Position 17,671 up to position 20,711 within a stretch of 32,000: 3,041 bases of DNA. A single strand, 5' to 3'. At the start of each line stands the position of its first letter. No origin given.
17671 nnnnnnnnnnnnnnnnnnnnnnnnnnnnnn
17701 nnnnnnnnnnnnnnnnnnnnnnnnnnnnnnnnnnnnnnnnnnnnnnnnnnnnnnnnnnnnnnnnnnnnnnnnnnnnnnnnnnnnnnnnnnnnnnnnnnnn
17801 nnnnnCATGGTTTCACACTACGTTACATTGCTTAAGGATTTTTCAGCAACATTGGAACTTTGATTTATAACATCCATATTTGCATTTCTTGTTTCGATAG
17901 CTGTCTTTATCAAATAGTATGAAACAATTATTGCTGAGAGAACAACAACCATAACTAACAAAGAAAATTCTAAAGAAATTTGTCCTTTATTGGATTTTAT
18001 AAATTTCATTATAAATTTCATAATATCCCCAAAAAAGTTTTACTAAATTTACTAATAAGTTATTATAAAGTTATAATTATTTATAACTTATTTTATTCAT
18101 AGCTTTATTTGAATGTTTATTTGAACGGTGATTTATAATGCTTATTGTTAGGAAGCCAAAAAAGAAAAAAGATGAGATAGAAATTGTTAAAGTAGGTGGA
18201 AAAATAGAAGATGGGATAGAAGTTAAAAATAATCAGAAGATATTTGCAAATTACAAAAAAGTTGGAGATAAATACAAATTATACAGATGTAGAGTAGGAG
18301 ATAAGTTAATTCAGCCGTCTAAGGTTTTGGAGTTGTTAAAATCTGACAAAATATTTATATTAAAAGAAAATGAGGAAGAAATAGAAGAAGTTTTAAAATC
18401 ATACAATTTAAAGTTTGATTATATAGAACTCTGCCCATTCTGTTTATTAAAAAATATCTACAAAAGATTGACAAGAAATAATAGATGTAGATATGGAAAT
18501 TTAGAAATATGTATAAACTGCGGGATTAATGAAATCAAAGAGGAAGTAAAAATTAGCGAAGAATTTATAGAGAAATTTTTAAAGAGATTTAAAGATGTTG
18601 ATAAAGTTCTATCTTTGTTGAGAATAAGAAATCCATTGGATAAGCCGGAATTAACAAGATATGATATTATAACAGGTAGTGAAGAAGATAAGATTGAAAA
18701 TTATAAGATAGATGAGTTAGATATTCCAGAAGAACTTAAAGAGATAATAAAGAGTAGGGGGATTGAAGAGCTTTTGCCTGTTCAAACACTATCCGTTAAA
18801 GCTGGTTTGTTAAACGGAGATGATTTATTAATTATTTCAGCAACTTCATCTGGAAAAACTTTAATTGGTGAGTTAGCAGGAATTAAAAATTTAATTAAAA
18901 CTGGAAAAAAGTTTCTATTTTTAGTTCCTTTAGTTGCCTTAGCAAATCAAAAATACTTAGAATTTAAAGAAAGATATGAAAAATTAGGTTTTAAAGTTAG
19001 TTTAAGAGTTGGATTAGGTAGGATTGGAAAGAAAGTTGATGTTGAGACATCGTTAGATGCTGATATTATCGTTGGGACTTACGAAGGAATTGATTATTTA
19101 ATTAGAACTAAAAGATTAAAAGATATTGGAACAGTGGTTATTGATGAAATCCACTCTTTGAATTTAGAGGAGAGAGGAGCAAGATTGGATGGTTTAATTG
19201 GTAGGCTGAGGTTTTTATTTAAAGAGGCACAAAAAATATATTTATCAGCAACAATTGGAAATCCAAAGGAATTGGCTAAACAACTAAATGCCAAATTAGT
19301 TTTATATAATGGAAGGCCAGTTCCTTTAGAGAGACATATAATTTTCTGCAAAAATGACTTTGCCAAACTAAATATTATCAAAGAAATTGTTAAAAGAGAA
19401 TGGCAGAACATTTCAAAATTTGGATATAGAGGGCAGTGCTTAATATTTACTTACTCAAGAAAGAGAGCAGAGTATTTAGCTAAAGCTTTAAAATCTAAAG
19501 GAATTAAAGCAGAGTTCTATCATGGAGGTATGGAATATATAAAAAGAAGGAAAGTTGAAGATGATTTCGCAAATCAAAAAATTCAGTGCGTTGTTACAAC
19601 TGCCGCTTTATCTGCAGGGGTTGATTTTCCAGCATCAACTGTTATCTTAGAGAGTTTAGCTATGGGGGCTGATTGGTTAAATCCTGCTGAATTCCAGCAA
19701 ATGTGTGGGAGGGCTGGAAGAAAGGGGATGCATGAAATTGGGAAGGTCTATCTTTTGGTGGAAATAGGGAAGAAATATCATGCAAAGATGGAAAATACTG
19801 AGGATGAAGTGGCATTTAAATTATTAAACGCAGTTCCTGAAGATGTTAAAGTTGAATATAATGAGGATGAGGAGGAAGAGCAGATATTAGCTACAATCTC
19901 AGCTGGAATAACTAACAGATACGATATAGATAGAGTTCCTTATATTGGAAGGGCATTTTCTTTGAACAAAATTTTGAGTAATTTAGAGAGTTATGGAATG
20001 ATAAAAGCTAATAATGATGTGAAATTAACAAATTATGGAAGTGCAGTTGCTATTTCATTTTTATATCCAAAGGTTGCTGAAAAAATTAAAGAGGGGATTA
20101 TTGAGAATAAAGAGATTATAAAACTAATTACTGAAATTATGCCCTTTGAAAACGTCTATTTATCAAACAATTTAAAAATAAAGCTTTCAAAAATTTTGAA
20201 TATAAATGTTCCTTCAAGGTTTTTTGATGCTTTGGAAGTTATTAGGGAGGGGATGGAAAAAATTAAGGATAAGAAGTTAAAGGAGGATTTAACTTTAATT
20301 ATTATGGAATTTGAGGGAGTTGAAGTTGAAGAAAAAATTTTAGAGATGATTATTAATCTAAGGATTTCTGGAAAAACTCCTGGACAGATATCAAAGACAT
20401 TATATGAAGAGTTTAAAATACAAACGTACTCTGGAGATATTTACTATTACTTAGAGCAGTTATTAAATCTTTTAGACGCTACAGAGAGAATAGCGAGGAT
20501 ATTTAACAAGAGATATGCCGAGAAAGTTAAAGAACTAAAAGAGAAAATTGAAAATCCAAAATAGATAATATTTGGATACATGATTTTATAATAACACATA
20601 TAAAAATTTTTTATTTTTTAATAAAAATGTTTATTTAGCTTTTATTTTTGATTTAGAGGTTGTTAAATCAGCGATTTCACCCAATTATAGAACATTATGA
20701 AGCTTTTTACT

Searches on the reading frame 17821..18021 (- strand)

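Call 5: search_protein_families(library=pfam, proteins=[window:17821-18021:-], max_evalue=0.1)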
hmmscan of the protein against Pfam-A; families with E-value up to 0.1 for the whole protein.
window:17821-18021:- (67 aa): 2 families
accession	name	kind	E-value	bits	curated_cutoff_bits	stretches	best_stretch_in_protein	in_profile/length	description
PF04021.17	Class_IIIsignal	-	2.6e-11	43.5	23.7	1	11-37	1-27/27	Class III signal peptide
PF00664.28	ABC_membrane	-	0.0006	20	28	1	16-66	140-190/274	ABC transporter transmembrane region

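Call 6: search_protein_families(library=ncbifam, proteins=[window:17821-18021:-], max_evalue=0.1)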
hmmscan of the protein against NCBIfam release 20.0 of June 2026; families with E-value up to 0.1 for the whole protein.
window:17821-18021:- (67 aa): 2 families
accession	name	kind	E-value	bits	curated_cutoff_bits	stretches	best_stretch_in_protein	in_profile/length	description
TIGR04205.1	classIII_w_PIP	hypoth_equivalog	2.5e-09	37.1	65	1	11-66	1-57/67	class III signal peptide domain-containing protein, archaeosortase D/PIP-CTERM system-associated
NF009316.0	PRK12674.1-5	equivalog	0.039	13.8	122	1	7-58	58-109/121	Na+/H+ antiporter subunit G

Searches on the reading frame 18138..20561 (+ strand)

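Call 48: search_protein_families(library=pfam, proteins=[window:18138-20561:+], max_evalue=0.001)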
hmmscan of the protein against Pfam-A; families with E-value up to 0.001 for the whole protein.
window:18138-20561:+ (808 aa): 4 families
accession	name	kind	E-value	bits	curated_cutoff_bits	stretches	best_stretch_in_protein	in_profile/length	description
PF19131.5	DUF5814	-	9.2e-32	110.2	25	1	668-804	1-148/148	Family of unknown function (DUF5814)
PF00270.35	DEAD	-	4.6e-30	105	26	1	214-377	2-165/167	DEAD/DEAH box helicase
PF00271.37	Helicase_C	-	6.3e-20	71.9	23.5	1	427-530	11-110/110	Helicase conserved C-terminal domain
PF04851.21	ResIII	-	5.3e-11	43.1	22.5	1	227-373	23-162/164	Type III restriction enzyme, res subunit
